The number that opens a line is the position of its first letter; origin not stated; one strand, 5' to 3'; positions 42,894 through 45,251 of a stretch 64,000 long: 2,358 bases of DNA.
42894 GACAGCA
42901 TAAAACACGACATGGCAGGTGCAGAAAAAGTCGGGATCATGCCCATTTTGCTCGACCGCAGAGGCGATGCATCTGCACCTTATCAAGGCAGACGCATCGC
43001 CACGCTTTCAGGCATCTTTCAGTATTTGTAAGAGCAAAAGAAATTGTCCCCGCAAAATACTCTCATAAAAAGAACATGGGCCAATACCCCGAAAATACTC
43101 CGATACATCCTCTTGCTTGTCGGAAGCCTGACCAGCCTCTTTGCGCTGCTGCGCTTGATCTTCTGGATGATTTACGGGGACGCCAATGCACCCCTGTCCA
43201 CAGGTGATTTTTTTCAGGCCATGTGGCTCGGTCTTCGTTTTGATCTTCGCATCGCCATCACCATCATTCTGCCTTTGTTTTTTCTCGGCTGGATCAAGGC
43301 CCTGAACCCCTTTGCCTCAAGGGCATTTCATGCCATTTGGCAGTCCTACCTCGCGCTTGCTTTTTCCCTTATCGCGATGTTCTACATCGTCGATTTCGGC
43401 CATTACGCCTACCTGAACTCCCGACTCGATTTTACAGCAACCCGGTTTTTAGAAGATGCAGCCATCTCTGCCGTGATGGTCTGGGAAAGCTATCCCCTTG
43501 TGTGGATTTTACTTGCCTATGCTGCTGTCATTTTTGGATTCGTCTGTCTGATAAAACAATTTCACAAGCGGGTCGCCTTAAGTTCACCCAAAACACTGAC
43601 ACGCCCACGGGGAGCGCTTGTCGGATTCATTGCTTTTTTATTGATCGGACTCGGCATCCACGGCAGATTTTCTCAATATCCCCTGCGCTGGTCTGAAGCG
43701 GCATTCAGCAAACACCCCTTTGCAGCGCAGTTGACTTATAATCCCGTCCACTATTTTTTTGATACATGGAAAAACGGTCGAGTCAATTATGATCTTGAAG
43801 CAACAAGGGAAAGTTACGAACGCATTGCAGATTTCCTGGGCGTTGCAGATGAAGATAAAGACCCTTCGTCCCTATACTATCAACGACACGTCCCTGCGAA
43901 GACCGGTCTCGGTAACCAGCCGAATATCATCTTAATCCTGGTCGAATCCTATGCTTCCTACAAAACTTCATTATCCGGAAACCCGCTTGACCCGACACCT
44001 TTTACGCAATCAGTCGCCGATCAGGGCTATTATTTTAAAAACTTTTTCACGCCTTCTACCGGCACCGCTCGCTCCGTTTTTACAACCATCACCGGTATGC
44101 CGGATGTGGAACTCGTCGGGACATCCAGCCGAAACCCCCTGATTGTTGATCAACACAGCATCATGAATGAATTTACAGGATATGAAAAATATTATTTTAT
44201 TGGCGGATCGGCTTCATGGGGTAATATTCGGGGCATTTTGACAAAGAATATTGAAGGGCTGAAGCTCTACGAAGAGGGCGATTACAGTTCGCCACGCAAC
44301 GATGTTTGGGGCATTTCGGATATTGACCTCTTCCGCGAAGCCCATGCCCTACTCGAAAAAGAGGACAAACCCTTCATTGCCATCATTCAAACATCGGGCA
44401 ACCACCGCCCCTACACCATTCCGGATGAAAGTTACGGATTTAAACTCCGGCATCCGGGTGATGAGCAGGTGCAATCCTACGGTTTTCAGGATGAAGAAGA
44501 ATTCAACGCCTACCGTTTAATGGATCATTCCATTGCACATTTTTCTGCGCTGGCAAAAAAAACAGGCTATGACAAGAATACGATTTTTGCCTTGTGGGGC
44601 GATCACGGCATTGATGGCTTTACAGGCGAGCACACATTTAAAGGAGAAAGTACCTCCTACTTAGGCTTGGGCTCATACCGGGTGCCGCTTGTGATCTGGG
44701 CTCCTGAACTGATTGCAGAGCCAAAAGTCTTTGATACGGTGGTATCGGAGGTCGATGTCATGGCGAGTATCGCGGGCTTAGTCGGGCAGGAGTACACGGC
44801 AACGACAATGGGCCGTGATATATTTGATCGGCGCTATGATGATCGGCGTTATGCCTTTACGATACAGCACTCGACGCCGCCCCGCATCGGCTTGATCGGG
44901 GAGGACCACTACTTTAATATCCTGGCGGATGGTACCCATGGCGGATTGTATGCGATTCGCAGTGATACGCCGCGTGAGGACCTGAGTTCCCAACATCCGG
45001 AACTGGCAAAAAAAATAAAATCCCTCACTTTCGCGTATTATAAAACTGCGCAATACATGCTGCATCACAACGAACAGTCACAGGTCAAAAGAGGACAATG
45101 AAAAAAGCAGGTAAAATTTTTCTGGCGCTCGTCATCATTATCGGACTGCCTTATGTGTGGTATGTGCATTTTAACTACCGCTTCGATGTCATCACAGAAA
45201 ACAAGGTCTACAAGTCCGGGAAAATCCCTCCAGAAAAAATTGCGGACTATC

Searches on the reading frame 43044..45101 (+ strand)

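Call 47: search_protein_families(library=ncbifam, proteins=[window:43044-45101:+], max_evalue=0.00001)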
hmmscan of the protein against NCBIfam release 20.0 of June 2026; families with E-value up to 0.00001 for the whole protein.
window:43044-45101:+ (685 aa): 4 families
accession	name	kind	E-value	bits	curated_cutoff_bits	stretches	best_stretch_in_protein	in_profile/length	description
NF053595.1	LptchSynLtaSGpos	equivalog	2.9e-21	75.7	970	1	283-598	228-545/626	lipoteichoic acid synthase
NF010322.0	PRK13759.1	equivalog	2e-12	46.4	481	1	492-609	276-395/486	arylsulfatase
NF052527.1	Mn_arylsulf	exception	1.9e-08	33.7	850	0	493-593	274-371/479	manganese-dependent arylsulfatase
TIGR03417.1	chol_sulfatase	equivalog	8.4e-08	31.5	433.45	0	487-662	256-433/500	choline-sulfatase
